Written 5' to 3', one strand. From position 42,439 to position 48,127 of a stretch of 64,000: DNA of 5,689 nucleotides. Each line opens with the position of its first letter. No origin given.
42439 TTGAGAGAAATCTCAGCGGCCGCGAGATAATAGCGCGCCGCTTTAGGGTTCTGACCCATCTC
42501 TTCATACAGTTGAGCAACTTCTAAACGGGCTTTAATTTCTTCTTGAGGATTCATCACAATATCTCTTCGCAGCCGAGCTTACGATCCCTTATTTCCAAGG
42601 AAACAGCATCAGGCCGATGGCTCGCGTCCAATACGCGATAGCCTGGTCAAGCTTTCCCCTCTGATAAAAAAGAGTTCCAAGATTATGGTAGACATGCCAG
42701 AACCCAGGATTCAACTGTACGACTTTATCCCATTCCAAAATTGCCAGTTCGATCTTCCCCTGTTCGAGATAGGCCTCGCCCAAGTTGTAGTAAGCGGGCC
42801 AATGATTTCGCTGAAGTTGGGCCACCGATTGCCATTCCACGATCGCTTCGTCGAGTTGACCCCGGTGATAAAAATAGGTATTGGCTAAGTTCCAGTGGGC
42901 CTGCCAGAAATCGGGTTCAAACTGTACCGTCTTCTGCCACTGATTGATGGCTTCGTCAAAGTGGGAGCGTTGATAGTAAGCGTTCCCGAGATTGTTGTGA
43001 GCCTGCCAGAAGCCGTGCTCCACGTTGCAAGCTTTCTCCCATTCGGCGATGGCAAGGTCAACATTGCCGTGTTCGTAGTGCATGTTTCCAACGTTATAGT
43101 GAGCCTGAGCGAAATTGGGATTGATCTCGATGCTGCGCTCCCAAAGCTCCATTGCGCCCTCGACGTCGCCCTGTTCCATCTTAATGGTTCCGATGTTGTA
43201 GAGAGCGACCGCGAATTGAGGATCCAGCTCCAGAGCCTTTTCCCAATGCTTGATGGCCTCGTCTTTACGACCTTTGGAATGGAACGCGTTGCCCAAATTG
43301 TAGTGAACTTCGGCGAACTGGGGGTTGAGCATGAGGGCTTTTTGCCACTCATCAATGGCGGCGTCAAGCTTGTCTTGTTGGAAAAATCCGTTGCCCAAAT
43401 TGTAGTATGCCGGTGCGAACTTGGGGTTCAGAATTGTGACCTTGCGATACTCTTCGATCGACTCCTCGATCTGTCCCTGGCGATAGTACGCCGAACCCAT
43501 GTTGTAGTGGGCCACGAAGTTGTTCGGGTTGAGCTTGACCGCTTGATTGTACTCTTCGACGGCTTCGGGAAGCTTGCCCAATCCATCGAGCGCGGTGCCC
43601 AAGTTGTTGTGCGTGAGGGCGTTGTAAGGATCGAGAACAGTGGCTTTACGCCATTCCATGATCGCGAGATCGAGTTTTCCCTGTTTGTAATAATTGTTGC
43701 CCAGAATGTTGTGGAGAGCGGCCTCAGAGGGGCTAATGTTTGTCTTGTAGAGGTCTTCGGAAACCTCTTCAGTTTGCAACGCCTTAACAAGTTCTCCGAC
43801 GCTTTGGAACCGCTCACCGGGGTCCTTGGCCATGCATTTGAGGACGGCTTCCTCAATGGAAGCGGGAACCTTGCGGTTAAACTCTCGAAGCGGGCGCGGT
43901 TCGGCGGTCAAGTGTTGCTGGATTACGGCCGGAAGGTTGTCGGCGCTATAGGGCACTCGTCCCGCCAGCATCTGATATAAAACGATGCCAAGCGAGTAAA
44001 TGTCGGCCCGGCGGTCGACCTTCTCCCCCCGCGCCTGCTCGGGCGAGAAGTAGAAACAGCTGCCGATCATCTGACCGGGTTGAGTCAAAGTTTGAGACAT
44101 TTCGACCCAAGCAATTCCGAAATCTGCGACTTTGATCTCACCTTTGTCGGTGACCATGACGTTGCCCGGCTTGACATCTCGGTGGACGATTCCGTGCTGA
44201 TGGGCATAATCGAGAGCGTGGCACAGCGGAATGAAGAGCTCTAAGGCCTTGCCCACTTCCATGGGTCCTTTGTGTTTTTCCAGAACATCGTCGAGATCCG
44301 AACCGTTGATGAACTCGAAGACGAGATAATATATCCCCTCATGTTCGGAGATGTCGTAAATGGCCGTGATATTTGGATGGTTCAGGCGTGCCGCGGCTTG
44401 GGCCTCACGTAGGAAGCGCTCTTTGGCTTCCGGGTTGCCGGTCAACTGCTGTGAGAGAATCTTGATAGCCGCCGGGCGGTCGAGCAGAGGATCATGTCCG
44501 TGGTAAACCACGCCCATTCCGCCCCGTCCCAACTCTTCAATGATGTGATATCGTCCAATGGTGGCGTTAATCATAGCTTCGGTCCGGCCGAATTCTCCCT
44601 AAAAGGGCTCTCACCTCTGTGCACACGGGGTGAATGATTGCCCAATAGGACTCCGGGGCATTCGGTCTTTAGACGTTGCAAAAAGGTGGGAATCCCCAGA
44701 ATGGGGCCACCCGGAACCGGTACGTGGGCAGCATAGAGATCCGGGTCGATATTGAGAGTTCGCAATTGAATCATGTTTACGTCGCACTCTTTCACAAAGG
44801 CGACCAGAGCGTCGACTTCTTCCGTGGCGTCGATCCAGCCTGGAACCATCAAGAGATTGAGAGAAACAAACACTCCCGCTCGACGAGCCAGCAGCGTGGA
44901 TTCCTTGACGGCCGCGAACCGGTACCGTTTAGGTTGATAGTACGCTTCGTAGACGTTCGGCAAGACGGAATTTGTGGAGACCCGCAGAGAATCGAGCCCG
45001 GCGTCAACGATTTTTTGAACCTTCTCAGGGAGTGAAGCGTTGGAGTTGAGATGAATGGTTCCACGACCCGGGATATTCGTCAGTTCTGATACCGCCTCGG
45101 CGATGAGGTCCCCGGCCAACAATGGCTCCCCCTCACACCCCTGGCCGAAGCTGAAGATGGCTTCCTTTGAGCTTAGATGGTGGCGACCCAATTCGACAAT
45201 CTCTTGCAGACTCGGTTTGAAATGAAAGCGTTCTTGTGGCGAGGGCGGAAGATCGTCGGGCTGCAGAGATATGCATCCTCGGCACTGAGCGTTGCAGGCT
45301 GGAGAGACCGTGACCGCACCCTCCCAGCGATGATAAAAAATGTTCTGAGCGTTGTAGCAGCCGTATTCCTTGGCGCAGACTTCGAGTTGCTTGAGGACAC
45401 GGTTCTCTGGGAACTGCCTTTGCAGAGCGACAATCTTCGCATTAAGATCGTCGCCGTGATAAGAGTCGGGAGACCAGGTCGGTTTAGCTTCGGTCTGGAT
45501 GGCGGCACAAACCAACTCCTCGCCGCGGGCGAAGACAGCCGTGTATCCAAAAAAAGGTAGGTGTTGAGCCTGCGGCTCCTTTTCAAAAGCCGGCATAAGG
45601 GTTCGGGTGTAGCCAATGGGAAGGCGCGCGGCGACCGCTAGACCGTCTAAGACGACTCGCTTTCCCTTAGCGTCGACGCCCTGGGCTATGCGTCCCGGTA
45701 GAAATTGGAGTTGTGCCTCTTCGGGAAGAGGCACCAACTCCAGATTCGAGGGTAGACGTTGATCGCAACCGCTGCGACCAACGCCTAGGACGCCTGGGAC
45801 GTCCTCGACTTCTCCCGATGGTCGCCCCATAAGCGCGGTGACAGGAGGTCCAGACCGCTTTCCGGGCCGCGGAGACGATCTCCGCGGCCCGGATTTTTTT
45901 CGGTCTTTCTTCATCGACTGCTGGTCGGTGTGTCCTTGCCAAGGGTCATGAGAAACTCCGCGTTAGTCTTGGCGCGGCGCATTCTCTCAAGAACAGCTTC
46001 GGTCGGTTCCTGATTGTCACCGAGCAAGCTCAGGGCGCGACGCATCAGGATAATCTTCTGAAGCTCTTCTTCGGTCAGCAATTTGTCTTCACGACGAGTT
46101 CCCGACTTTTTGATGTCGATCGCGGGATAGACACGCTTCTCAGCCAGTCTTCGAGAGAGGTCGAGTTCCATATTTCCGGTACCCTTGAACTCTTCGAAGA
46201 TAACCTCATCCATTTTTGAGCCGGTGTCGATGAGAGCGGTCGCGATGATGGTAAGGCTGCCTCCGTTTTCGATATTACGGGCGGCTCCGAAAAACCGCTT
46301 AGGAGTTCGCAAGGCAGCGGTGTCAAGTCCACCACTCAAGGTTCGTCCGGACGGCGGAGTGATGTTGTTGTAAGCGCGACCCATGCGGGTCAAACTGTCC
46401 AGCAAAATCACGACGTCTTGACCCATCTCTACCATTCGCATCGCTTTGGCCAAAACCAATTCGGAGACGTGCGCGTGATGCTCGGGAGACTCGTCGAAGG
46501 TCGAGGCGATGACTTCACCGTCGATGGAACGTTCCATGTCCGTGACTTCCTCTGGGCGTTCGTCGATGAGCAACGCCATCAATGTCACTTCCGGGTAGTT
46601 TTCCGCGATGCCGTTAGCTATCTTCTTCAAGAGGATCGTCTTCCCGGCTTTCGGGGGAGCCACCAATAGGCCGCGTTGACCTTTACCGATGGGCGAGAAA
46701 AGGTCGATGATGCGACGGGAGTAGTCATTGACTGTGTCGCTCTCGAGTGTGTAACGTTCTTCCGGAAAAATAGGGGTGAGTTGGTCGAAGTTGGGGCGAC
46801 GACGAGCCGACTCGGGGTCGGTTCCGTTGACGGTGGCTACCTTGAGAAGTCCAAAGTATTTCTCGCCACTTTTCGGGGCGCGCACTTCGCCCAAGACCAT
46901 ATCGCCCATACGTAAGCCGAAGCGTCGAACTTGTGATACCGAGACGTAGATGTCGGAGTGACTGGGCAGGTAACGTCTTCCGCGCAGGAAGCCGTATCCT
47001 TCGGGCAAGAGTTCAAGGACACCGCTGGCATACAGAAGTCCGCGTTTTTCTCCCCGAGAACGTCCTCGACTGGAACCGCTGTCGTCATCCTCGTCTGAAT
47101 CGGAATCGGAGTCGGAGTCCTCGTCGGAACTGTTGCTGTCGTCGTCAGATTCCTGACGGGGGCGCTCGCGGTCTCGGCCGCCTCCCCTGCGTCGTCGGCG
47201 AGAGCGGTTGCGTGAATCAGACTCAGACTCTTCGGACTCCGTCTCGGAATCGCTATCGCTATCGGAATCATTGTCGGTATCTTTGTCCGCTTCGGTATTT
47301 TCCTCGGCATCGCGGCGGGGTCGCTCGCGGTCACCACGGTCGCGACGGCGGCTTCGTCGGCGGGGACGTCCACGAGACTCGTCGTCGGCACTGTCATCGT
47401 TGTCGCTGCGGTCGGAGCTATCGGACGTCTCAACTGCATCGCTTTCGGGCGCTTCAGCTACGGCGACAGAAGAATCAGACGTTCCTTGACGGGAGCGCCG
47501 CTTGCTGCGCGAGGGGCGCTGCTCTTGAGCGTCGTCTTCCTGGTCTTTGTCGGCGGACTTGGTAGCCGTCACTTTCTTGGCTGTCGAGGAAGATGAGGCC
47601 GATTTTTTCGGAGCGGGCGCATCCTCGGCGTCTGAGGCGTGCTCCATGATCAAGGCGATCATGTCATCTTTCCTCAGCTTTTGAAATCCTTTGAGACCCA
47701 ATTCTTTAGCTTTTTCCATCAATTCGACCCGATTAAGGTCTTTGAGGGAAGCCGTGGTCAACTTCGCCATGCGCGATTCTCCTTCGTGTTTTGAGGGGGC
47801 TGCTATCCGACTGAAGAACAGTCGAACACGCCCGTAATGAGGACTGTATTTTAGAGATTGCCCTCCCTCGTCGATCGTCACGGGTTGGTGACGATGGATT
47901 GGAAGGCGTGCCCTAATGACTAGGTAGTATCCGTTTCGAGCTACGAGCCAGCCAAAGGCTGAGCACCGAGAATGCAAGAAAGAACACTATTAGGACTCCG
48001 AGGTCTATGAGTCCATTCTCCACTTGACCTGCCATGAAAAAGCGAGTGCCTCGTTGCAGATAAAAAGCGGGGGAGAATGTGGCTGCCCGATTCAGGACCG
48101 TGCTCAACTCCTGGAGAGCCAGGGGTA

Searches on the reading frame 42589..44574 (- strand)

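Call 57: search_protein_families(library=pfam, proteins=[window:42589-44574:-], max_evalue=0.0001)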
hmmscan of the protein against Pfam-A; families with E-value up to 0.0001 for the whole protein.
window:42589-44574:- (661 aa): 27 families (the best 25 are shown)
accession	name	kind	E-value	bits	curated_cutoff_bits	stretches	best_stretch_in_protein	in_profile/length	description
PF13414.12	TPR_11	-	1.1e-90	297.5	26.8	10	332-367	7-42/42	TPR repeat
PF00515.34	TPR_1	-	7.8e-78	253.8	27.8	7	421-454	1-34/34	Tetratricopeptide repeat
PF07719.23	TPR_2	-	2.5e-75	242.9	27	6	421-453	1-33/34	Tetratricopeptide repeat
PF13431.12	TPR_17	-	4.1e-52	170.6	24.4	1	342-373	2-33/34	Tetratricopeptide repeat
PF13432.12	TPR_16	-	8.5e-51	170.4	32.7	4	391-453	1-63/65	Tetratricopeptide repeat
PF00069.31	Pkinase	-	2.7e-50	171.6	31.7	1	9-257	1-253/263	Protein kinase domain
PF13181.12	TPR_8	-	1.6e-45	149.8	25.7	1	421-453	1-33/34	Tetratricopeptide repeat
PF07714.23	PK_Tyr_Ser-Thr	-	5.5e-40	137.7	23.1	1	10-256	2-249/258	Protein tyrosine and serine/threonine kinase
PF13174.12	TPR_6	-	2.2e-31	106.8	26.3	0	594-623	2-31/33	Tetratricopeptide repeat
PF14559.12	TPR_19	-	3.4e-31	107.8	25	3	333-393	5-64/68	Tetratricopeptide repeat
PF13424.12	TPR_12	-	9.4e-30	103.1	30.1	1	285-348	4-74/77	Tetratricopeptide repeat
PF13428.12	TPR_14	-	1.3e-27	93.9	23.5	0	422-460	2-40/44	Tetratricopeptide repeat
PF13374.12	TPR_10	-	6.9e-22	77.2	27.5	0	527-551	6-30/42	Tetratricopeptide repeat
PF24575.1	TPR_Slam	-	1.6e-15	57.8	35.2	1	341-408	37-102/104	Surface lipoprotein assembly modifier, N-terminal TPR repeats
PF13176.12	TPR_7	-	5.2e-15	54.6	27.9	0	424-453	2-31/36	Tetratricopeptide repeat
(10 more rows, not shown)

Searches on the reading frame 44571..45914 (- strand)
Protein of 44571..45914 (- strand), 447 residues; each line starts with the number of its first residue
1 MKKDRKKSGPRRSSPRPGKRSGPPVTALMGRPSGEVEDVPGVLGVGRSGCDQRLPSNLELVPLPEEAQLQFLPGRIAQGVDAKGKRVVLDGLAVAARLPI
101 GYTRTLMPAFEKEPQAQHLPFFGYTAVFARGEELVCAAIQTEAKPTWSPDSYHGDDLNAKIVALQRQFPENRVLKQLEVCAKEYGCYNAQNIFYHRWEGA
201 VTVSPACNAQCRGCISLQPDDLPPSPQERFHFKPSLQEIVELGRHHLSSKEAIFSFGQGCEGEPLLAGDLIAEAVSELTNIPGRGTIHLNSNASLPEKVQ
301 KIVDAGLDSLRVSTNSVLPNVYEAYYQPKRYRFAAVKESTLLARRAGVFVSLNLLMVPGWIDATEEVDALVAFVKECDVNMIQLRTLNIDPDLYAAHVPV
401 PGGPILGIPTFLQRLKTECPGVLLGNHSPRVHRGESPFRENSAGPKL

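Call 57: search_protein_families(library=pfam, proteins=[window:44571-45914:-], max_evalue=0.0001)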
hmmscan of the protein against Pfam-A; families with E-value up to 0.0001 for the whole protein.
window:44571-45914:- (447 aa): 1 family
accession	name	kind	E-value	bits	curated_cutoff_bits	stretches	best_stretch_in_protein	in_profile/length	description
PF04055.27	Radical_SAM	-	3.6e-12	47.2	29.5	1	202-366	2-161/166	Radical SAM superfamily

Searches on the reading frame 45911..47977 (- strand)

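Call 57: search_protein_families(library=pfam, proteins=[window:45911-47977:-], max_evalue=0.0001)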
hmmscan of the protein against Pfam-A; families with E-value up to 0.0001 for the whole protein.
window:45911-47977:- (688 aa): 3 families
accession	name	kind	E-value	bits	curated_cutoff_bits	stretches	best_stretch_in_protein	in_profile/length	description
PF07497.18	Rho_RNA_bind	-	2.1e-30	104.8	27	1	318-389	2-73/73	Rho termination factor, RNA-binding domain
PF00006.31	ATP-synt_ab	-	4.1e-23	82.6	29.5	1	422-625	3-211/213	ATP synthase alpha/beta family, nucleotide-binding domain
PF07498.18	Rho_N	-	2.1e-07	31.2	24.9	1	78-113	2-37/43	Rho termination factor, N-terminal domain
